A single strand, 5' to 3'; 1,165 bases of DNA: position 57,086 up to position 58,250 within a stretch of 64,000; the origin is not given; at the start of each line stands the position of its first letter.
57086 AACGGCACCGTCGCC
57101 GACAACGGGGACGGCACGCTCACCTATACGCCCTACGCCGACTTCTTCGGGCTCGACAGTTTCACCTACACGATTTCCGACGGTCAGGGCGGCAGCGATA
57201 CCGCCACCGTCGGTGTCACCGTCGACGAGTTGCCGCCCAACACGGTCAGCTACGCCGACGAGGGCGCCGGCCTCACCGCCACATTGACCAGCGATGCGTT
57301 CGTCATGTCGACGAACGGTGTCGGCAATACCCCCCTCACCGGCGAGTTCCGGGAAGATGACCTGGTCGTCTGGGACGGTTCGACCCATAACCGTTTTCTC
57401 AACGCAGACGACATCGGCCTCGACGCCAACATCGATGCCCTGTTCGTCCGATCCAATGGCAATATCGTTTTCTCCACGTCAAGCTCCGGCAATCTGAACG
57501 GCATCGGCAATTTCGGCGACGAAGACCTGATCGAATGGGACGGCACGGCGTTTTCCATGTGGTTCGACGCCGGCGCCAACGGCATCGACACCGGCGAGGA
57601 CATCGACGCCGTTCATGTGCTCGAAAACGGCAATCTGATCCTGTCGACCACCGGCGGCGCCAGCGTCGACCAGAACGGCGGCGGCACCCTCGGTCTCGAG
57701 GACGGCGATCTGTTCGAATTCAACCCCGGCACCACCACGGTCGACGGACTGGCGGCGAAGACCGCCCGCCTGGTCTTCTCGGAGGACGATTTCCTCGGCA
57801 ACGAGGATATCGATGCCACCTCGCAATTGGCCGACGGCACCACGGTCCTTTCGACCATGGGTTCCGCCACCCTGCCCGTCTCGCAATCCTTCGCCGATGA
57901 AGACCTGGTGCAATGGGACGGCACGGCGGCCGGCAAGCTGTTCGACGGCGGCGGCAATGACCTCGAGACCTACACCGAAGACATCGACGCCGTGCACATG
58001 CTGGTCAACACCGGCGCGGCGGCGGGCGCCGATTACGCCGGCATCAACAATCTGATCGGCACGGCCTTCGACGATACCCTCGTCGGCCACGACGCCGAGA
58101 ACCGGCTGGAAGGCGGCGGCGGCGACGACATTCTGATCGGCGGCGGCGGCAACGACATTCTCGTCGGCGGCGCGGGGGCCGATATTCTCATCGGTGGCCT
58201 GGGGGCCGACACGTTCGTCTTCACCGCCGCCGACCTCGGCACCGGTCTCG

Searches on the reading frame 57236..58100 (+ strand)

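Call 47: search_protein_families(library=pfam, proteins=[window:57236-58100:+], max_evalue=1)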
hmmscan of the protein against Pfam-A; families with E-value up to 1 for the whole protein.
window:57236-58100:+ (288 aa): 1 family
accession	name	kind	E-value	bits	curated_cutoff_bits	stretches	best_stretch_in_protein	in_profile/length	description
PF18277.6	AbrB_C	-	0.25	11.5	22.8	0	124-140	10-26/37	AbrB C-terminal domain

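Call 65: find_homologous_proteins(query=window:57236-58100:+, max_evalue=0.001)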
Query window:57236-58100:+ (288 aa): 26 proteins with E <= 0.001 among 8000 candidates.
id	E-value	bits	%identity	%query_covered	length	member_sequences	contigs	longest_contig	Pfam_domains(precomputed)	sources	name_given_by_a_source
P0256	9.2e-31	125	40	66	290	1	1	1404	-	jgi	-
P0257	4.6e-29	120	39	66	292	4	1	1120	-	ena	-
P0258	6.8e-24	103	37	66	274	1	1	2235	-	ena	-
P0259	2.0e-22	98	42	68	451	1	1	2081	PF18277.7,PF00353.26,PF09264.18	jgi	jgi:hypothetical protein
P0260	3.9e-22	97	33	70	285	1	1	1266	PF07589.17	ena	-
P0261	7.0e-22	96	37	68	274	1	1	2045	-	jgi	-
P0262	2.1e-21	95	36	76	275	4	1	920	-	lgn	-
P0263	1.2e-20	92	36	76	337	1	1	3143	-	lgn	-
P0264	1.3e-20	92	40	73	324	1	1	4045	-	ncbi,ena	-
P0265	3.7e-20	91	31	79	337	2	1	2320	-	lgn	-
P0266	2.2e-17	82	36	76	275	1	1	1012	-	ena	-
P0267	4.5e-17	81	35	70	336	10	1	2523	PF07589.17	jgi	jgi:hypothetical protein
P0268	1.9e-16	78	44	52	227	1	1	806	PF18277.7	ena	-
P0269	8.2e-16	76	34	76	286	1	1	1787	PF07589.17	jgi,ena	-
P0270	1.2e-15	76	36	69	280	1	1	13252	-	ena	-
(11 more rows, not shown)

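Call 71: predict_structure(alignment_id=A2)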
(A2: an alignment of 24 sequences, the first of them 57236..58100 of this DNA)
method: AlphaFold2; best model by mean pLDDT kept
length: 288 residues; sequences in the alignment: 24
mean_pLDDT: 84.7   pTM: 0.83
mean pLDDT of the five models: 84.7, 83.1, 82.1, 80.7, 80.0
residues with pLDDT >= 90: 173; 70-90: 64; 50-70: 26; < 50: 25
segments of 3 or more residues with pLDDT < 50: 1-14, 278-288
pLDDT, mean of each block of 10 residues (from residue 1): 44 56 89 77 87 86 91 92 93 96 94 92 95 96 92 96 97 97 93 94 94 89 94 92 82 83 65 55 35
secondary structure, 60 per line:
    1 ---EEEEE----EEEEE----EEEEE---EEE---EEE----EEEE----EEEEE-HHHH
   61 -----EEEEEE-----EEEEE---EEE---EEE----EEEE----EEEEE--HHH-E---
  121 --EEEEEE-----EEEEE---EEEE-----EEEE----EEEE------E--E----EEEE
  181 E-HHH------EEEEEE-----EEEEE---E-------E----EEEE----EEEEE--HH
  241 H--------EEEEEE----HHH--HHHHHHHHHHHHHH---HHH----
elements in order: E4-8 E13-17 E22-26 E30-32 E36-38 E43-46 E51-55 H57-60 E66-71 E77-81 E85-87 E91-93 E98-101 E106-110 E123-128 E134-138 E142-145 E151-154 E159-162 E177-181 E192-197 E203-207 E224-227 E232-236 E250-255 H265-278

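Call 73: fold_search(model_id=the predicted structure, library=pdb)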
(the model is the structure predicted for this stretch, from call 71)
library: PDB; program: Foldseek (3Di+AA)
matches with E <= 10: 885; with E <= 0.001: 62
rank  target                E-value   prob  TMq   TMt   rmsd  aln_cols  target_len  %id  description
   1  3ott_B                3.0e-06  1.00  0.33  0.16   9.1       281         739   12  Crystal Structure of the extracellular domain of the putative one component system BT4673 from B. thetaiotaomicron (released 2011-08-10)
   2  7onh_B                3.8e-06  1.00  0.31  0.29   9.9       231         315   11  Crystal structure of the computationally designed SAKe6BE-L3 protein (released 2022-12-14)
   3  7onh_A                4.5e-06  1.00  0.31  0.29   9.8       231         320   11  Crystal structure of the computationally designed SAKe6BE-L3 protein (released 2022-12-14)
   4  8pjt_B                1.0e-05  1.00  0.30  0.30  11.1       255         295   11  Crystal structure of the computationally designed SAKe6DEref protein (released 2024-07-10)
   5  3va6_A                1.5e-05  1.00  0.33  0.16   8.7       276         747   11  Crystal Structure of the extracellular domain of the putative hybrid two component system BT4673 from B. thetaiotaomic (released 2012-06-13)
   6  3no2                  3.6e-05  1.00  0.34  0.36   9.0       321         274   11  Crystal structure of a protein of unknown function (BACCAC_01654) from Bacteroides caccae at 1.35 A resolution (released 2010-07-28)
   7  9l4k_B                4.1e-05  0.99  0.27  0.26  11.1       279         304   12  Structure of human NLRP2-TLE6-OOEP complex (released 2025-10-01)
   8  5ojr_A                4.3e-05  0.99  0.27  0.26  11.8       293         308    9  YCF48 bound to D1 peptide (released 2018-08-08)
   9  5ojp_A                4.5e-05  1.00  0.29  0.27  11.6       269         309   12  YCF48 bound to D1 peptide (released 2018-08-08)
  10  5ojr_B                4.5e-05  0.99  0.26  0.25  11.8       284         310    9  YCF48 bound to D1 peptide (released 2018-08-08)
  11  6rek                  7.9e-05  1.00  0.33  0.37  10.2       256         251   10  Crystal structure of Pizza6-SH with Cu2+ (released 2019-07-31)
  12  7qzq_B                8.8e-05  1.00  0.30  0.26  10.5       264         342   10  Crystal structure of the kelch domain of human KBTBD12 (released 2022-05-04)
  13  5ojr_D                9.3e-05  1.00  0.29  0.28   9.4       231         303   10  YCF48 bound to D1 peptide (released 2018-08-08)
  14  5ojr_C                9.3e-05  1.00  0.28  0.28  10.4       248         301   10  YCF48 bound to D1 peptide (released 2018-08-08)
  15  5wg1_A                9.8e-05  1.00  0.36  0.37  10.9       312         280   10  Kelch domain of human Keap1 bound to mutant Nrf2 EAGE peptide (released 2018-09-19)
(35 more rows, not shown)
